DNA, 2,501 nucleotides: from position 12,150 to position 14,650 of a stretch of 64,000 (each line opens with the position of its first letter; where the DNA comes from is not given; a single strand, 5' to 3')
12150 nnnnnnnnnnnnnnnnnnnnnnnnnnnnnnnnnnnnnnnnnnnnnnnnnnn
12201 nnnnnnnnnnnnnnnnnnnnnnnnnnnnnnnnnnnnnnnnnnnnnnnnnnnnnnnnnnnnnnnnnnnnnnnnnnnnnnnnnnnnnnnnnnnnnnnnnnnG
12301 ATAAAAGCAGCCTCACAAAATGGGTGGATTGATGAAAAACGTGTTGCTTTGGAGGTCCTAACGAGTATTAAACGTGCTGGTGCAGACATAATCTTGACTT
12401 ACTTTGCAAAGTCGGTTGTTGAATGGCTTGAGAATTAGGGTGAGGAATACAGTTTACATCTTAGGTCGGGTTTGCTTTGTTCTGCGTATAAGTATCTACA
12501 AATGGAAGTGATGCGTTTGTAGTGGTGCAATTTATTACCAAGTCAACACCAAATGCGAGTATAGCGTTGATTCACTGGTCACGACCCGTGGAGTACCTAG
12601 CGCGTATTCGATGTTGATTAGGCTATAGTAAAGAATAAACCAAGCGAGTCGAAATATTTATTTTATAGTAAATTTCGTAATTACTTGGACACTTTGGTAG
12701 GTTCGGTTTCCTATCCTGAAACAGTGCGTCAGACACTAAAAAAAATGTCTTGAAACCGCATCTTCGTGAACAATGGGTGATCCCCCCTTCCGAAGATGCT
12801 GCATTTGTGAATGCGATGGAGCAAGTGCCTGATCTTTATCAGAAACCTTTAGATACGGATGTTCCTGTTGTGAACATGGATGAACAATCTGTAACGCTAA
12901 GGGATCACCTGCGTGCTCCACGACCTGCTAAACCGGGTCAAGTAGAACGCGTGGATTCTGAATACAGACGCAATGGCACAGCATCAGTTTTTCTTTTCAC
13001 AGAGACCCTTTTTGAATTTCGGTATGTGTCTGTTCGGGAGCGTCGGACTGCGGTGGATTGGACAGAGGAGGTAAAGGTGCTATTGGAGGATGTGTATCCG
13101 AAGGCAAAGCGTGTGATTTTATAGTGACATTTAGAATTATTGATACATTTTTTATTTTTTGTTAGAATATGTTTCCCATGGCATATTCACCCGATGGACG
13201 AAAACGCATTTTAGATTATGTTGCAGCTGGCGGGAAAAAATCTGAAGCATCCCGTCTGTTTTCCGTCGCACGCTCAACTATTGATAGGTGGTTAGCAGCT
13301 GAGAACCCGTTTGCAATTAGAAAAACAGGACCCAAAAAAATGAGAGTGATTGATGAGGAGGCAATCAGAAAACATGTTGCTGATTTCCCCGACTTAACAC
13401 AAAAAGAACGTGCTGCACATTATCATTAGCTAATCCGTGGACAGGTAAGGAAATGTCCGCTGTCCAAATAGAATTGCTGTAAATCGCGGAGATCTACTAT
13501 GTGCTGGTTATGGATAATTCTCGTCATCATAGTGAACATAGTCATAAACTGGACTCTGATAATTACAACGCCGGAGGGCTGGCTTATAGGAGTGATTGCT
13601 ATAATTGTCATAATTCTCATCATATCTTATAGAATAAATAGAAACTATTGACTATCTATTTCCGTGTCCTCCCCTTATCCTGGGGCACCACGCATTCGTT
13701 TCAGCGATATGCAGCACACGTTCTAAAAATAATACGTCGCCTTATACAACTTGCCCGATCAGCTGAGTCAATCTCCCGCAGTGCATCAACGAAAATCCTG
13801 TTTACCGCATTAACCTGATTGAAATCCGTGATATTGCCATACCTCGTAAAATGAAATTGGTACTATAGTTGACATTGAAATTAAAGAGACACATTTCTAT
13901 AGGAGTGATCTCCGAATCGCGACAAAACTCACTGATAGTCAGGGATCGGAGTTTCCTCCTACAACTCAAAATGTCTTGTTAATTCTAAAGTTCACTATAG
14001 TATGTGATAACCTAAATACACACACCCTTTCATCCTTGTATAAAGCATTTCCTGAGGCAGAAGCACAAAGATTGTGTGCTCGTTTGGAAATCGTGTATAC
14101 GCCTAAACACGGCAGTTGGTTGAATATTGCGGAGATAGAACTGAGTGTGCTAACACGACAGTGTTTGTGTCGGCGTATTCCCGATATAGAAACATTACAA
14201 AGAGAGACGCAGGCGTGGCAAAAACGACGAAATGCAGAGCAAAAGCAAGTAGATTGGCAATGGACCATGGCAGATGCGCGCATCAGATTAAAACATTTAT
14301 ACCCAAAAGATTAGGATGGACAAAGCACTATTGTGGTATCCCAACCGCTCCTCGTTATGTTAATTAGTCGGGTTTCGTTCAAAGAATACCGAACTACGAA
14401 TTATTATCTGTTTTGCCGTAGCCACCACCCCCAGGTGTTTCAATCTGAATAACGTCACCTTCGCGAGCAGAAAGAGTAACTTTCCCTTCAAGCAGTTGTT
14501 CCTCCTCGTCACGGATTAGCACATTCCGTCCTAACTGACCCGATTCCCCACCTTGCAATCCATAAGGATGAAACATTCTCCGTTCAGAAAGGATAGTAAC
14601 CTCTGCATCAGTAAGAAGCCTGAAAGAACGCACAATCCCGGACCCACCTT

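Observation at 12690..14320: Nested remnants of two different IS630-family elements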

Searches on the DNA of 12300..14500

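Call 51: search_rna_families(source=window, start=12300, end=14500, threshold=evalue, max_evalue=1)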
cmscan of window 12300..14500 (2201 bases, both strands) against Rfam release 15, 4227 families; matches with E-value up to 1: 0.
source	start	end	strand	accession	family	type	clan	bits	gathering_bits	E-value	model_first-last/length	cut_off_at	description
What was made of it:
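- Tried and rejected: Rfam (call 51).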

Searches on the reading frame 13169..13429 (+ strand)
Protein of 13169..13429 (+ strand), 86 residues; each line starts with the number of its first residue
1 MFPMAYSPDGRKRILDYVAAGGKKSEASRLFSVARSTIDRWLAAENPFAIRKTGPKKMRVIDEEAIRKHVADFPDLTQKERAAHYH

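Call 8: search_protein_families(library=pfam, proteins=[window:13169-13426:+], max_evalue=0.01)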
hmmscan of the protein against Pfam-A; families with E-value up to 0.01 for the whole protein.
seq(86 aa): 4 families
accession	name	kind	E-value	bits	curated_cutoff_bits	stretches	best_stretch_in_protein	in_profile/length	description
PF01710.22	HTH_Tnp_IS630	-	1.1e-14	55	21.3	1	4-85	1-80/119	Transposase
PF13518.12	HTH_28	-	2.4e-05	24.8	25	1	11-44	2-35/52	Helix-turn-helix domain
PF13384.12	HTH_23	-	0.00042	20.5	24.6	1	11-43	7-39/50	Homeodomain-like domain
PF23125.1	Xre-MbcA-ParS_M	-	0.0052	16.9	27.8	0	25-57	5-37/51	Antitoxin Xre/MbcA/ParS-like, middle domain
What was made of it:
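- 13169..13429 (+): Truncated orfA (86 aa versus 126 aa in intact copies). HTH DNA-binding domain only. PF01710 positions 1-80/119, E 1e-14 (call 8).
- On IS630 family, ISY100-like subgroup (inner element, 13122-13997): 86-aa ORF, PF01710 positions 1-80/119, 55 bits (cutoff 21.3) (call 8).
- Checked: It carries ORF 13169-13429 (86 aa), which matches PF01710 HTH_Tnp_IS630 positions 1-80/119 (E 1e-14) (call 8).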

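Call 9: search_protein_families(library=ncbifam, proteins=[window:13169-13426:+], max_evalue=0.01)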
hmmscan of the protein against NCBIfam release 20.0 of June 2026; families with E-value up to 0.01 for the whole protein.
seq(86 aa): 1 family
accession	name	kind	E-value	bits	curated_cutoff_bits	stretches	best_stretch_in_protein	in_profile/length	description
NF033545.0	transpos_IS630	equivalog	0.0011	18.5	100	1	11-59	2-54/299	IS630 family transposase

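Call 23: find_homologous_proteins(query=window:13169-13426:+, max_evalue=0.00001)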
Query seq(86 aa) (86 aa): 48 proteins with E <= 0.00001 among 50 candidates.
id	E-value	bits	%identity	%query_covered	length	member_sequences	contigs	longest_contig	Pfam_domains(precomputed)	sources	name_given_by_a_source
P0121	4.3e-45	169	92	100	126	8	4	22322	PF13518.13,PF01710.23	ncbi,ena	-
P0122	8.0e-45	168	93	99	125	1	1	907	PF13518.13,PF01710.23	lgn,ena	-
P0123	1.1e-43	165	92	99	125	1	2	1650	PF13518.13,PF01710.23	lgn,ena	-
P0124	2.8e-42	160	88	99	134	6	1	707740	PF01710.23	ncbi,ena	-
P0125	3.2e-42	160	93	95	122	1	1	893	PF13518.13,PF01710.23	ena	-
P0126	1.9e-41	158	88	99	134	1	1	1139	PF01710.23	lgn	-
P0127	1.0e-40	155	86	100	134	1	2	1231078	PF13384.13,PF13518.13,PF01710.23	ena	-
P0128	1.1e-40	155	85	99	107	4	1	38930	PF01710.23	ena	-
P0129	1.3e-40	155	86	99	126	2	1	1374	PF13518.13,PF01710.23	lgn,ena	-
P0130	1.5e-40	155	86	99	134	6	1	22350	PF13518.13,PF01710.23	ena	-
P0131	5.3e-40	153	88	95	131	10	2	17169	PF13518.13,PF01710.23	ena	-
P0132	1.2e-38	149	82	99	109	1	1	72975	PF01710.23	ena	-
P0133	3.3e-38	147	91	90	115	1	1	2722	PF01710.23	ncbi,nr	ncbi:hypothetical protein F4212_10845, partial [Candidatus Poribacteria bacterium]|nr:hypothetical p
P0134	3.4e-38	147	82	99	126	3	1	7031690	PF13384.13,PF13518.13,PF01710.23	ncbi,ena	-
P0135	1.1e-35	139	76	99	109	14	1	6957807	PF01710.23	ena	-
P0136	2.1e-34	135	76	95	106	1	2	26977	PF13518.13,PF01710.23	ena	-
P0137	3.5e-34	134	78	95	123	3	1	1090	PF13518.13,PF01710.23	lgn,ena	-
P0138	4.0e-34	134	78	95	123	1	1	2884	PF13518.13,PF01710.23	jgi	-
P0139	2.1e-33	132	74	99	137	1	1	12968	PF13384.13,PF13518.13,PF01710.23,PF04218.20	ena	-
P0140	6.4e-33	130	76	95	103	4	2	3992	PF13384.13,PF13518.13,PF01710.23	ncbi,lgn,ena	-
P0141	7.1e-33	130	77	95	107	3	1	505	PF13384.13,PF13518.13,PF01710.23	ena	-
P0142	9.8e-33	130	76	95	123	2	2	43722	PF13384.13,PF13518.13,PF01710.23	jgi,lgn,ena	-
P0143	1.3e-32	129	74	99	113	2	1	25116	PF01710.23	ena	-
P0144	2.1e-32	129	70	100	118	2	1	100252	PF01710.23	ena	-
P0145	3.0e-32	128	74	95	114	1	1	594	PF13384.13,PF13518.13,PF01710.23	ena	-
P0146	3.8e-32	128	76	95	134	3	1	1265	PF13384.13,PF01527.27,PF13518.13,PF01710.23,PF04218.20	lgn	-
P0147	5.7e-32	127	74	95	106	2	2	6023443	PF01710.23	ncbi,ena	-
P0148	1.1e-31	126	69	100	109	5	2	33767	PF01710.23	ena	-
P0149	6.1e-31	124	69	100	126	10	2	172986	PF01710.23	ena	-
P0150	7.3e-31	124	72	95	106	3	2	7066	PF13518.13,PF01710.23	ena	-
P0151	1.9e-30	123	72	95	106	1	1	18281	PF13384.13,PF13518.13,PF01710.23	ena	-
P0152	7.6e-29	117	71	95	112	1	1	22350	PF01710.23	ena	-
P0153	1.9e-28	116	68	95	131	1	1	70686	PF13384.13,PF13518.13,PF01710.23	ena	-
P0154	8.9e-27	111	72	92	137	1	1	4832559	PF01710.23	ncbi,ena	-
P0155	1.4e-26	110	87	72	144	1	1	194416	PF01710.23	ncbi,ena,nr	ncbi:MAG: IS630 transposase-related protein [Candidatus Poribacteria bacterium]|nr:IS630 transposase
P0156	1.4e-26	110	75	83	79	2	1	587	PF01710.23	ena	-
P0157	1.4e-25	107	80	74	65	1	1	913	PF01710.23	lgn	-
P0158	8.9e-23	98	91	63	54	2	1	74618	PF01710.23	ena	-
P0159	5.6e-22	96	89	63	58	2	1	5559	PF13384.13,PF13518.13,PF01710.23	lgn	-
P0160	9.2e-21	92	79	66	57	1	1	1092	PF01710.23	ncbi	-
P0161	2.8e-20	90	55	95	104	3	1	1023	PF01710.23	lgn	-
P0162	6.9e-20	89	83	63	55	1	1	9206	PF13384.13,PF13518.13,PF01710.23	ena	-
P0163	2.1e-18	84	64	90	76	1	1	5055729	PF01710.23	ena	-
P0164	7.9e-18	82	83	63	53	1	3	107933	PF01710.23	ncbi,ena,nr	ncbi:MAG: IS630 transposase-related protein [Candidatus Poribacteria bacterium]|nr:IS630 transposase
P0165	7.2e-17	79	76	63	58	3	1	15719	PF13384.13,PF01710.23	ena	-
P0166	2.0e-16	78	72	66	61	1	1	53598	PF13384.13,PF01710.23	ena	-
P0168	8.6e-7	47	93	33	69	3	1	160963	PF01710.23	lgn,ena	-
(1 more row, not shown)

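Call 24: find_encoding_contigs(protein=P0121, flank=3000, max_places=6)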
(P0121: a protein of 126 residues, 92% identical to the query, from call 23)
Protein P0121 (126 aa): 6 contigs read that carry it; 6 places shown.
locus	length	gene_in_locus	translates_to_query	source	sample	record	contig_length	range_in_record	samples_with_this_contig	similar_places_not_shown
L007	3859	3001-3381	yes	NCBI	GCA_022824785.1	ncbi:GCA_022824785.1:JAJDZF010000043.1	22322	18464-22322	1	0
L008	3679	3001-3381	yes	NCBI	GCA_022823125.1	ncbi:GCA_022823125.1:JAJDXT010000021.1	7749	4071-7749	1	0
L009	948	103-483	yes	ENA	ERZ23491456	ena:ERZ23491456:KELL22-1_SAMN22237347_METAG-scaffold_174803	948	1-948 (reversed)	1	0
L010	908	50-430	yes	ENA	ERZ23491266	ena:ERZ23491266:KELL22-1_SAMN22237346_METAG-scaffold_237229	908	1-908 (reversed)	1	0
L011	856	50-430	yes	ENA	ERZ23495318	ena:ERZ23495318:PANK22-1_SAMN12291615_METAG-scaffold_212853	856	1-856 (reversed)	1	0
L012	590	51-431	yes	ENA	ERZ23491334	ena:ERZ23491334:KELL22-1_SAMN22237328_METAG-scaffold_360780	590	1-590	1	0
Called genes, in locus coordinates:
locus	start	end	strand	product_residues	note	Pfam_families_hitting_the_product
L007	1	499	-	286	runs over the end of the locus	PF04909:Amidohydro_2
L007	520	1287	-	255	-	PF05721:PhyH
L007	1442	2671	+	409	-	PF02595:Gly_kinase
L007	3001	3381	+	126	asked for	PF01710:HTH_Tnp_IS630, PF13518:HTH_28 (faint)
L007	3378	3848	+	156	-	PF13358:DDE_3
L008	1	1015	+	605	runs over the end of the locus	PF06917:Pectate_lyase_2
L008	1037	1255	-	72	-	-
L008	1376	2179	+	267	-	PF05721:PhyH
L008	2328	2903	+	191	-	PF00080:Sod_Cu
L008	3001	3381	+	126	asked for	PF01710:HTH_Tnp_IS630, PF13518:HTH_28 (faint)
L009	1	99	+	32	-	?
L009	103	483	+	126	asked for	PF01710:HTH_Tnp_IS630, PF13518:HTH_28 (faint)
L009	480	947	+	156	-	PF13358:DDE_3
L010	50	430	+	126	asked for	PF01710:HTH_Tnp_IS630, PF13518:HTH_28 (faint)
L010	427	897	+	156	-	PF13358:DDE_3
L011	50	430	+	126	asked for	PF01710:HTH_Tnp_IS630, PF13518:HTH_28 (faint)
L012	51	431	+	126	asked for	PF01710:HTH_Tnp_IS630, PF13518:HTH_28 (faint)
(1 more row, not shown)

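Call 25: find_encoding_contigs(protein=P0124, flank=3000, max_places=6)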
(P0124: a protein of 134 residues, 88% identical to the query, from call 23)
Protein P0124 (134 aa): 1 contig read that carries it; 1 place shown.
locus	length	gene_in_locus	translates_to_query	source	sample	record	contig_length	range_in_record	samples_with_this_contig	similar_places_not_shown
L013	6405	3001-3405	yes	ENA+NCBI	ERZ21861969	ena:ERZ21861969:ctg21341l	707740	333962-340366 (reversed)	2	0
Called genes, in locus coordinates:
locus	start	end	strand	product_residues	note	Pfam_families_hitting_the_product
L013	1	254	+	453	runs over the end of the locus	PF09992:NAGPA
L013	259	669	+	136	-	-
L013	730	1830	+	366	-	PF08240:ADH_N, PF16912:Glu_dehyd_C (weak), PF00107:ADH_zinc_N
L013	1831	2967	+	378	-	PF04055:Radical_SAM, PF06969:HemN_C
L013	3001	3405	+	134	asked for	PF01710:HTH_Tnp_IS630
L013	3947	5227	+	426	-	PF09861:Lar_N (weak), PF04015:DUF362 (weak)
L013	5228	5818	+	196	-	PF02441:Flavoprotein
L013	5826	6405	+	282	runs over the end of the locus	PF01040:UbiA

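Call 32: find_related_loci(query=window:13169-13426:+, collection=genome_contigs, flank=2500)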
Query seq(86 aa) (86 aa) in genome_contigs; peptide patterns used: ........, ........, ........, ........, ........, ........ (x = any residue, [..] = any of these).
362 stretches matched a pattern; 25 encode a relative of the query (tblastn E <= 1e-3); 24 distinct loci.
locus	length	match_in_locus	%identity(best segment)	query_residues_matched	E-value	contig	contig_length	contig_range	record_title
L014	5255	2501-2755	91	1-85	4e-50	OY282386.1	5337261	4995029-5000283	MAG: Candidatus Poribacteria bacterium genome assembly, chromosome: 1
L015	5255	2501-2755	91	1-85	6e-50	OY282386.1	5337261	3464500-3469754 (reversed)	MAG: Candidatus Poribacteria bacterium genome assembly, chromosome: 1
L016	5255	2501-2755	88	1-85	4e-49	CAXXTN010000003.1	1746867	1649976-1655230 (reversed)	MAG: Candidatus Poribacteria bacterium isolate 64752d50-abd0-46dd-90db-3fd08d7746be genome assembly, contig: contig_3, w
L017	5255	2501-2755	88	1-85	6e-49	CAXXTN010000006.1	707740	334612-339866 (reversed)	MAG: Candidatus Poribacteria bacterium isolate 64752d50-abd0-46dd-90db-3fd08d7746be genome assembly, contig: contig_6, w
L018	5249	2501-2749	89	3-85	5e-48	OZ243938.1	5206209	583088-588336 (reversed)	MAG: Candidatus Poribacteria bacterium isolate 1d27aecb-7b08-4092-90e4-ddfc7d8e693b genome assembly, chromosome: 1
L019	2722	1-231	91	3-79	6e-45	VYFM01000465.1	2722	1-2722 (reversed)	MAG: Candidatus Poribacteria bacterium isolate SB0677_bin_25 NODE_10553_length_2722_cov_6.662167, whole genome shotgun s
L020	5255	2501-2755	82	1-85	1e-44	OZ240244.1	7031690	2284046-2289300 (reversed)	MAG: Candidatus Poribacteria bacterium isolate 530b1872-db39-4376-9dde-5bfc35f27194 genome assembly, chromosome: 1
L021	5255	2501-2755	81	1-85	1e-44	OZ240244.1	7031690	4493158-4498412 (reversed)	MAG: Candidatus Poribacteria bacterium isolate 530b1872-db39-4376-9dde-5bfc35f27194 genome assembly, chromosome: 1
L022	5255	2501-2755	78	1-85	1e-43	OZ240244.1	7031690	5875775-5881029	MAG: Candidatus Poribacteria bacterium isolate 530b1872-db39-4376-9dde-5bfc35f27194 genome assembly, chromosome: 1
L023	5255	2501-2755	78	1-85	4e-43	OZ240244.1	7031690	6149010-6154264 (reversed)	MAG: Candidatus Poribacteria bacterium isolate 530b1872-db39-4376-9dde-5bfc35f27194 genome assembly, chromosome: 1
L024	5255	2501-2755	79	1-85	1e-42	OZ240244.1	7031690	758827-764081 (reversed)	MAG: Candidatus Poribacteria bacterium isolate 530b1872-db39-4376-9dde-5bfc35f27194 genome assembly, chromosome: 1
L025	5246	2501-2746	80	4-85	6e-43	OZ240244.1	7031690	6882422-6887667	MAG: Candidatus Poribacteria bacterium isolate 530b1872-db39-4376-9dde-5bfc35f27194 genome assembly, chromosome: 1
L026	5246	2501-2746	80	4-85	2e-42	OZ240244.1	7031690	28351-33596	MAG: Candidatus Poribacteria bacterium isolate 530b1872-db39-4376-9dde-5bfc35f27194 genome assembly, chromosome: 1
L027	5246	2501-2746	78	4-85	2e-40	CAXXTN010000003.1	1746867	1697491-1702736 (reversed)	MAG: Candidatus Poribacteria bacterium isolate 64752d50-abd0-46dd-90db-3fd08d7746be genome assembly, contig: contig_3, w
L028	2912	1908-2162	73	1-85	4e-38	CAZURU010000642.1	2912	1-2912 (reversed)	MAG TPA_asm: uncultured bacterium isolate SRP109090_co2_4 genome assembly, contig: NODE_51835_length_2912_cov_12.182359,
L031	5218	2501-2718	88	1-73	5e-32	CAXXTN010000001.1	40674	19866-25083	MAG: Candidatus Poribacteria bacterium isolate 64752d50-abd0-46dd-90db-3fd08d7746be genome assembly, contig: contig_1, w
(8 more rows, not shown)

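Call 36: find_encoding_contigs(protein=window:13169-13429:+, flank=3000, max_places=10)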
Protein window:13169-13429:+ (86 aa): 2 contigs read that carry it; 1 place shown.
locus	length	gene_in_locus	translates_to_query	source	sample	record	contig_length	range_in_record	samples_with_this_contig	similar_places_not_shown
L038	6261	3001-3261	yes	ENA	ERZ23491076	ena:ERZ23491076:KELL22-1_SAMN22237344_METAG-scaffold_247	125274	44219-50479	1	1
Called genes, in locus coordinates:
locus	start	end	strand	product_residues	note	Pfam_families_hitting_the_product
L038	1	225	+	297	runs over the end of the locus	PF21347:DUF3108_like (weak)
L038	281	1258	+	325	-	PF21347:DUF3108_like (weak)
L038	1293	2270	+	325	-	PF00490:ALAD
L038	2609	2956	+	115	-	-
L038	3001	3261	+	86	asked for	PF01710:HTH_Tnp_IS630, PF13518:HTH_28 (weak)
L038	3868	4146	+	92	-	PF13358:DDE_3 (weak)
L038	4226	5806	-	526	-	PF02538:Hydantoinase_B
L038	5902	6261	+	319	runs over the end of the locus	PF01408:GFO_IDH_MocA, PF22725:GFO_IDH_MocA_C3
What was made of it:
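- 13169..13429 (+): This exact 86-aa product is on record only at this locus (call 36).
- This exact product is found at one locus only (call 36).
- Tried and rejected: Only this locus was found (call 36).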

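Call 72: search_protein_families(library=ncbifam, proteins=[L031:2744-4063:-], max_evalue=0.001)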
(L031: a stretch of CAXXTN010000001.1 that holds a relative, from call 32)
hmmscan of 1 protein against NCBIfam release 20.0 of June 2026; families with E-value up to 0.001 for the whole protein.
L031:2744-4063:- (439 aa): 4 families
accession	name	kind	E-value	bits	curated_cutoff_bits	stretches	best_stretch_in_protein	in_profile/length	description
NF033572.1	transpos_ISKra4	equivalog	3.8e-73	247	205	1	45-428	26-422/422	ISKra4 family transposase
NF033529.1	transpos_ISLre2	equivalog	4.4e-21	75.6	200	1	99-432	1-328/382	ISLre2 family transposase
NF041731.2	transpos_ISH6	equivalog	1e-13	50.9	240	1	49-186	24-172/414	ISH6 family transposase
NF046004.1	ICE_Mbov_0401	equivalog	2.2e-07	30.4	162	1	89-426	22-368/369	Mbov_0401 family ICE element transposase-like protein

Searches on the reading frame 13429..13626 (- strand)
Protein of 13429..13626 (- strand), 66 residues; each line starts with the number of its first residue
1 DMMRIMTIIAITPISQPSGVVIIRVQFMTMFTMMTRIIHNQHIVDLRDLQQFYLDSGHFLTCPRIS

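Call 30: search_protein_families(library=pfam, proteins=[window:13429-13626:-], max_evalue=10)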
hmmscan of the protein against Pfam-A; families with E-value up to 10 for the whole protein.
seq(66 aa): 0 families
